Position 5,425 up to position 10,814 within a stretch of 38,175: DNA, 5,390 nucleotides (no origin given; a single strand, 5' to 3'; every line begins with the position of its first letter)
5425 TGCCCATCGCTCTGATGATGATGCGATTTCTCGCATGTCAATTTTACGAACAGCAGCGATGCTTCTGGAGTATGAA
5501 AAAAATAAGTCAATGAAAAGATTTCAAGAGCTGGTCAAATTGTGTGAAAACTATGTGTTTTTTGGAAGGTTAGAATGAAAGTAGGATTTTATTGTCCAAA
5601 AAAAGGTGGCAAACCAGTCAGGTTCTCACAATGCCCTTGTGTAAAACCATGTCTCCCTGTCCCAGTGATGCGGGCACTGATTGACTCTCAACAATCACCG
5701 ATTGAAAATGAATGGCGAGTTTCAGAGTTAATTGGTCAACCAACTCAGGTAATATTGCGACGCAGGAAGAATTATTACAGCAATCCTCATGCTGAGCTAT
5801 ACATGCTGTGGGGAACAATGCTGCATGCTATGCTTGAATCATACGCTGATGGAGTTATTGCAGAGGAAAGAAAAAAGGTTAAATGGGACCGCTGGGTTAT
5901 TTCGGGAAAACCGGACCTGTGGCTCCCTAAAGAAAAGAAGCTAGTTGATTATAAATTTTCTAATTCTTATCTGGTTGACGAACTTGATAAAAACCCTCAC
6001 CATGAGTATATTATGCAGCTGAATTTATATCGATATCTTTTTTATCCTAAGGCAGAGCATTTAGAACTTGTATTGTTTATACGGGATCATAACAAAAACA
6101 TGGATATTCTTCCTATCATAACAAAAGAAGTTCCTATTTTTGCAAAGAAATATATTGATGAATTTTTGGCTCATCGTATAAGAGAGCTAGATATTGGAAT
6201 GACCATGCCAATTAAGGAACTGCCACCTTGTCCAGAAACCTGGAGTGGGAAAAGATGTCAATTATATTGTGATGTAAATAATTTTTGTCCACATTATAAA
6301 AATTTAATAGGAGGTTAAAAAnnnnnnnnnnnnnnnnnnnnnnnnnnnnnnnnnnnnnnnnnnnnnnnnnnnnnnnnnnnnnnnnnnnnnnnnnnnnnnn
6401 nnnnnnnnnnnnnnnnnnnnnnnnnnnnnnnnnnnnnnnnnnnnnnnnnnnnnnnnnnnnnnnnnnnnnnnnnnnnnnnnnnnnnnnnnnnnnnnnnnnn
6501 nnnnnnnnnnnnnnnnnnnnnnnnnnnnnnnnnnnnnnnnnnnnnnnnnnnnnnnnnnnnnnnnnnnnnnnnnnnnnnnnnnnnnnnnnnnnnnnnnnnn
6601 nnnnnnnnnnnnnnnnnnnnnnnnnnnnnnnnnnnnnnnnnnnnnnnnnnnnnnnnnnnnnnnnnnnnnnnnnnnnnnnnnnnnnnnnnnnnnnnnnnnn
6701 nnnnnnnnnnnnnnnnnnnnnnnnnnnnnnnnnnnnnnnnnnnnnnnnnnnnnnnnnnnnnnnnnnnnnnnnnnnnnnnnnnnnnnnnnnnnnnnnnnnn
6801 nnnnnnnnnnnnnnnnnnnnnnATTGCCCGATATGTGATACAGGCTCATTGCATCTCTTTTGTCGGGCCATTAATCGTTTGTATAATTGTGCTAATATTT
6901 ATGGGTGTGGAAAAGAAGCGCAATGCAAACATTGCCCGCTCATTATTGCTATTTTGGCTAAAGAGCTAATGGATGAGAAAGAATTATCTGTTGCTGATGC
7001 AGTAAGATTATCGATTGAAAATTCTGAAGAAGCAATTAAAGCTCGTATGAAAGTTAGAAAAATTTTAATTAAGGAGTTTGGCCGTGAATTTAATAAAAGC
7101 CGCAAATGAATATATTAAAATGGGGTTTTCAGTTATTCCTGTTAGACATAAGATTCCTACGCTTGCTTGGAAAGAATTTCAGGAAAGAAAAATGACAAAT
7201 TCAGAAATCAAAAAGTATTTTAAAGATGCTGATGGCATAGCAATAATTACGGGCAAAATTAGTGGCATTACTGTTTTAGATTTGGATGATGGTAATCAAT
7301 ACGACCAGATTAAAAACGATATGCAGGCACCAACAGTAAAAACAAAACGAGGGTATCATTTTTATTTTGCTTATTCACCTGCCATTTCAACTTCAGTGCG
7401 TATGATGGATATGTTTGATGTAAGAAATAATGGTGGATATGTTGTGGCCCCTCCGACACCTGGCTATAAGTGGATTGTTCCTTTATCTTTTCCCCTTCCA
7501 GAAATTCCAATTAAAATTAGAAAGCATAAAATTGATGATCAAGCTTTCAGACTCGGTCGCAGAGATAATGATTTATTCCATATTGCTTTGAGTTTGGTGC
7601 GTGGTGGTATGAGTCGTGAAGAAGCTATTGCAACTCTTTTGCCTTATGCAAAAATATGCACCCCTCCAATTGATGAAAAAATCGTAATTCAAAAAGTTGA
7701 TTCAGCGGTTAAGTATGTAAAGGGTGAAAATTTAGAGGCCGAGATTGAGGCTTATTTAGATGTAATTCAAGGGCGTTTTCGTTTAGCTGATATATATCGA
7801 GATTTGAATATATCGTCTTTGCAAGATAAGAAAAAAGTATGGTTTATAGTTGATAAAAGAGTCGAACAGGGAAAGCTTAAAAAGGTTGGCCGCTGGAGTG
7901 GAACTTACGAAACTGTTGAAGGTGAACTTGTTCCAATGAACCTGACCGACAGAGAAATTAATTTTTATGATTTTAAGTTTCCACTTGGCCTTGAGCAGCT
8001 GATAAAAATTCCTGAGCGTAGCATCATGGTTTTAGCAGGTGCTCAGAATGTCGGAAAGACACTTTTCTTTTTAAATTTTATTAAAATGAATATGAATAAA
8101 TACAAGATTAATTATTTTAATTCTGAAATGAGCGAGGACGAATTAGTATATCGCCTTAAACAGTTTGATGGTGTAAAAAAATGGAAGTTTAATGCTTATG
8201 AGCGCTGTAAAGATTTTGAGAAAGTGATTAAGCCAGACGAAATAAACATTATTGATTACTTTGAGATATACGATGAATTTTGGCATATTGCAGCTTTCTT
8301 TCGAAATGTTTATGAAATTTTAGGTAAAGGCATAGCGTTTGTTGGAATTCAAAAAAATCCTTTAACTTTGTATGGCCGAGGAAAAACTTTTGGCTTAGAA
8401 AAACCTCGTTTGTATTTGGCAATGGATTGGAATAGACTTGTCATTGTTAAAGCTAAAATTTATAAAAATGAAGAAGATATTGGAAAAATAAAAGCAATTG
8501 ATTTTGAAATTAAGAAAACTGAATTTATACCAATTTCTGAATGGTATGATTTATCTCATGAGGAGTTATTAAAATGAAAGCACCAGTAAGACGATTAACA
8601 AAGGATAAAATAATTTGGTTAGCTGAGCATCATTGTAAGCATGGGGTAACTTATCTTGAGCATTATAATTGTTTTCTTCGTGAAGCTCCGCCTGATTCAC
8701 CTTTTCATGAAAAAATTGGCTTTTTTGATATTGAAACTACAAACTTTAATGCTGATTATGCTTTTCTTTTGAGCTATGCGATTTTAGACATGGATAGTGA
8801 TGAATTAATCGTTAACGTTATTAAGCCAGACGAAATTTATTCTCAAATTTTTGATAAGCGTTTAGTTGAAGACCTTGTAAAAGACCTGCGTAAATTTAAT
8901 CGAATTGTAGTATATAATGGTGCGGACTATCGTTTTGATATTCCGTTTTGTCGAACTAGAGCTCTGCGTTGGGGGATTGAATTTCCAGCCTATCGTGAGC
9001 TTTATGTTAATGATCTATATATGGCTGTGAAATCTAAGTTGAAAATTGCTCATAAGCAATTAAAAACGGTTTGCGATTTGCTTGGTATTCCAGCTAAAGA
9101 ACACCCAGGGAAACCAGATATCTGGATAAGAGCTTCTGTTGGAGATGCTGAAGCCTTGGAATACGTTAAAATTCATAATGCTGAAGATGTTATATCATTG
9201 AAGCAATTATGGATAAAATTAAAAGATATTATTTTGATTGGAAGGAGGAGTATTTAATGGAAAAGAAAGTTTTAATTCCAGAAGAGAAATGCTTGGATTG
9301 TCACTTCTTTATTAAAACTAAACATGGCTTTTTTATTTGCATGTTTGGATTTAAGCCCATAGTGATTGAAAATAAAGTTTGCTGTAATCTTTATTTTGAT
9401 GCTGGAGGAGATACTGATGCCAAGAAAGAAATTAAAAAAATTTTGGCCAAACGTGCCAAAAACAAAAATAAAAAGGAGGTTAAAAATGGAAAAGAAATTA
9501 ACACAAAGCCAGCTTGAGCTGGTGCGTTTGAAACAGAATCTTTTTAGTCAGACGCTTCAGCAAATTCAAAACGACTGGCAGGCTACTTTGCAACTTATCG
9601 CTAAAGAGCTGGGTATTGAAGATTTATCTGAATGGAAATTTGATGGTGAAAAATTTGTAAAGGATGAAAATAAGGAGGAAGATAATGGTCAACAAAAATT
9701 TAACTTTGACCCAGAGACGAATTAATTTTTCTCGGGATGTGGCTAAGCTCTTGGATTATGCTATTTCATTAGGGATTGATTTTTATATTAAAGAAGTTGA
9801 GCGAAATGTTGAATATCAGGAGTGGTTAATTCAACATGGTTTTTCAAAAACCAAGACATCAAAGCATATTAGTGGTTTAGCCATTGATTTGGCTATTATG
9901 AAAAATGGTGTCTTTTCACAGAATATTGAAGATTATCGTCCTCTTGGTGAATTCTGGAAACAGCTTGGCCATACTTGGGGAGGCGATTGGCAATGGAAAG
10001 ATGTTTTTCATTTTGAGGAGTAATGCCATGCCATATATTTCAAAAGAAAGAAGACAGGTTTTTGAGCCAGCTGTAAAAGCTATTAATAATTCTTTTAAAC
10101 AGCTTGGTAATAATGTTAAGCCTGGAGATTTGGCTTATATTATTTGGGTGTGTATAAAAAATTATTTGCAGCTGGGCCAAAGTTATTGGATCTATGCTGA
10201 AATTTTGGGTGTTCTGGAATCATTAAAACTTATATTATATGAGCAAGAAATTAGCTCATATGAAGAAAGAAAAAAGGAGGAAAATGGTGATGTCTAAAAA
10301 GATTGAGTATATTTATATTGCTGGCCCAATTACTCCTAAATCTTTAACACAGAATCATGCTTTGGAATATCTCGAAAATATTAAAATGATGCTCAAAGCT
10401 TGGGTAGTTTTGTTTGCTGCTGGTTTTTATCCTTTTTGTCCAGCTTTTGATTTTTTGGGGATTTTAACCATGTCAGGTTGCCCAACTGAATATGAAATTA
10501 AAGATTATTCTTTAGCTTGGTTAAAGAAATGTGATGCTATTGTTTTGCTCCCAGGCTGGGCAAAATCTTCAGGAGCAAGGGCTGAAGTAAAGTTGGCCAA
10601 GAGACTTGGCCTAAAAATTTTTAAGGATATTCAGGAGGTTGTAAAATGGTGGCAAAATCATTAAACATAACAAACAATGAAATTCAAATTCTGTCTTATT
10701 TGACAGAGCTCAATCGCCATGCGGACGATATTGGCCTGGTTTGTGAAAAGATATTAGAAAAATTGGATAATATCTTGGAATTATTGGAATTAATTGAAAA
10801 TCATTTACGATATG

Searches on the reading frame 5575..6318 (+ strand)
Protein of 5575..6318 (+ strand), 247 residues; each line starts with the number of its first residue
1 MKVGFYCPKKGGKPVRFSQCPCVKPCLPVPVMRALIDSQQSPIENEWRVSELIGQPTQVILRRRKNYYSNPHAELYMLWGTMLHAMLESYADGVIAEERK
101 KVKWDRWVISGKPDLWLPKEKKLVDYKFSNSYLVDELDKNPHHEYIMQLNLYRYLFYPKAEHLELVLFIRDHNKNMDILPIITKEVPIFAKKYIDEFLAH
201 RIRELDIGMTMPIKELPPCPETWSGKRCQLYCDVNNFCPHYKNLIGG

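Call 44: search_protein_families(library=phrogs, proteins=[window:5575-6318:+], max_evalue=0.001)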
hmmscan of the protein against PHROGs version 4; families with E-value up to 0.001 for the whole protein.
window:5575-6318:+ (247 aa): 2 families
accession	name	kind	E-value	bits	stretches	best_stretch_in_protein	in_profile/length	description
phrog_2139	-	DNA, RNA and nucleotide metabolism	1.2e-15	58.4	1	94-221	119-251/330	exonuclease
phrog_1706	-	DNA, RNA and nucleotide metabolism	8.4e-12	46.1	1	44-242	47-246/293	CRISPR/Cas system associated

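Call 45: search_protein_families(library=pfam, proteins=[window:5575-6318:+], max_evalue=0.01)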
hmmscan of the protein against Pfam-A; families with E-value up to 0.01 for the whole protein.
window:5575-6318:+ (247 aa): 1 family
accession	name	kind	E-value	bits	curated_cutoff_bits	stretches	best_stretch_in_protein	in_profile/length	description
PF12705.13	PDDEXK_1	-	0.00034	21.1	22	1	102-239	113-247/247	PD-(D/E)XK nuclease superfamily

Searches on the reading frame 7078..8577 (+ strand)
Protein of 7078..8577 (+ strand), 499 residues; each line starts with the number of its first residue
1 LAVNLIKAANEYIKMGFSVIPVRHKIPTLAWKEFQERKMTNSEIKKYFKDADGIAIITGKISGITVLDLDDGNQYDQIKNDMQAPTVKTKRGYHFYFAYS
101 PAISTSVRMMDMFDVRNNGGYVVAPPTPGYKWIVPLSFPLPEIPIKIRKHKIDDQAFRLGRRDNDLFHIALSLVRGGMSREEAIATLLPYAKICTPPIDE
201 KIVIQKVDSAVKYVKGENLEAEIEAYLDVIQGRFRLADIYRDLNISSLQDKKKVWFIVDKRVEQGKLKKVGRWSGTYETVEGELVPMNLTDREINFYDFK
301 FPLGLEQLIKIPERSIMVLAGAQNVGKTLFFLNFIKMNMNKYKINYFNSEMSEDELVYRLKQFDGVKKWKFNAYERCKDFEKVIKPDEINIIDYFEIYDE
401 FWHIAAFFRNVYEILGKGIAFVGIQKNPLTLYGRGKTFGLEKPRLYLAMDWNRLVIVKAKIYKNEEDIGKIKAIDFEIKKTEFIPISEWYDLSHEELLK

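Call 44: search_protein_families(library=phrogs, proteins=[window:7078-8577:+], max_evalue=0.001)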
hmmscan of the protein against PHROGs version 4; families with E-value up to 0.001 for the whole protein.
window:7078-8577:+ (499 aa): 7 families
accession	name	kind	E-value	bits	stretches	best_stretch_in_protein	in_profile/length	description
phrog_19930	-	DNA, RNA and nucleotide metabolism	9.7e-15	54.9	1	6-75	11-84/865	DNA polymerase/primase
phrog_1156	-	DNA, RNA and nucleotide metabolism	3.1e-10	40.2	1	7-149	15-189/855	DNA primase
phrog_695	-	DNA, RNA and nucleotide metabolism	1.4e-09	38.2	1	5-127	8-146/704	DNA polymerase/primase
phrog_19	-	DNA, RNA and nucleotide metabolism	2.8e-08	34.1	1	219-371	248-412/621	DnaB-like replicative helicase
phrog_5852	-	DNA, RNA and nucleotide metabolism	9.4e-07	29.4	1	42-127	124-218/242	DNA polymerase/primase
phrog_239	-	DNA, RNA and nucleotide metabolism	0.00017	21.6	1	304-400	347-447/801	DNA primase/helicase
phrog_3022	-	DNA, RNA and nucleotide metabolism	0.00033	20.2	1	30-132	53-163/788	DNA primase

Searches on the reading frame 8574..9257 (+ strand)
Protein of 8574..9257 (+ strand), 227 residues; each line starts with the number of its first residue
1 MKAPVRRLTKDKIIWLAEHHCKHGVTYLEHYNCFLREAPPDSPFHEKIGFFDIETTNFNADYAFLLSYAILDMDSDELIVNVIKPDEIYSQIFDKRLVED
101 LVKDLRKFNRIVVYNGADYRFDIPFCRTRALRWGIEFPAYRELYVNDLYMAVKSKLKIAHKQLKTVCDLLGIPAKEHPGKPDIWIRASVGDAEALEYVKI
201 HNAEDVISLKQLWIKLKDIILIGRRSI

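Call 44: search_protein_families(library=phrogs, proteins=[window:8574-9257:+], max_evalue=0.001)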
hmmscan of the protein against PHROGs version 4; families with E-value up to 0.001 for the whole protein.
window:8574-9257:+ (227 aa): 2 families
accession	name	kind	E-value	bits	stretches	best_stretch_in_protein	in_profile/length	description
phrog_403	-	DNA, RNA and nucleotide metabolism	1.2e-15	58.3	1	59-217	94-247/321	DNA polymerase exonuclease subunit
phrog_192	-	DNA, RNA and nucleotide metabolism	0.00014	22.3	0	46-87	106-151/397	DNA polymerase exonuclease subunit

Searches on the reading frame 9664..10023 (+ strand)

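Call 70: search_protein_families(library=pfam, proteins=[window:9664-10023:+], max_evalue=0.01)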
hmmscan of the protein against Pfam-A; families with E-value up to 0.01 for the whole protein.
window:9664-10023:+ (119 aa): 1 family
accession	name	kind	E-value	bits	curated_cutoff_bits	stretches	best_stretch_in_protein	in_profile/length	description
PF13539.11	Peptidase_M15_4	-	5.3e-12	46.6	25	1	62-118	4-69/70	D-alanyl-D-alanine carboxypeptidase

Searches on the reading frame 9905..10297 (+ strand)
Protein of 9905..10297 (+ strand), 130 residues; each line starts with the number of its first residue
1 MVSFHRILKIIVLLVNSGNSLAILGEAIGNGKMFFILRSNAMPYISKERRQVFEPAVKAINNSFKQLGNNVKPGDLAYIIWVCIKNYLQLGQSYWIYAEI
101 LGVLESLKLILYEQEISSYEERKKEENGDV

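Call 70: search_protein_families(library=pfam, proteins=[window:9905-10297:+], max_evalue=0.01)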
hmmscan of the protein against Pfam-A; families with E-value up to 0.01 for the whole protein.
window:9905-10297:+ (130 aa): 1 family
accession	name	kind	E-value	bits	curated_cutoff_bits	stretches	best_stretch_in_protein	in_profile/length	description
PF21840.1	DUF6899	-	1.7e-18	67.4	27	1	42-130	1-85/85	Domain of unknown function (DUF6899)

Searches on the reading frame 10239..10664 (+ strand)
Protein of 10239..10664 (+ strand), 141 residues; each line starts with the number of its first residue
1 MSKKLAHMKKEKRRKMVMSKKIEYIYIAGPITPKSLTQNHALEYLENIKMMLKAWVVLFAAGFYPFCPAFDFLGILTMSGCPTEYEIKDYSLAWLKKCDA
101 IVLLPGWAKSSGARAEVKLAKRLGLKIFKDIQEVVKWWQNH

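Call 70: search_protein_families(library=pfam, proteins=[window:10239-10664:+], max_evalue=0.01)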
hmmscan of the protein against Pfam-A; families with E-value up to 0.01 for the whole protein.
window:10239-10664:+ (141 aa): 3 families
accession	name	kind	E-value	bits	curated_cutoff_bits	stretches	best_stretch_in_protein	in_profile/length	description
PF14359.12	DUF4406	-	1.1e-11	45.4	22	1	25-128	3-90/91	Domain of unknown function (DUF4406)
PF24963.1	DUF7768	-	0.00018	22.2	26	1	43-127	12-95/98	Domain of unknown function (DUF7768)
PF09152.16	DUF1937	-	0.0021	19.1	23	1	88-128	70-112/116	Domain of unknown function (DUF1937)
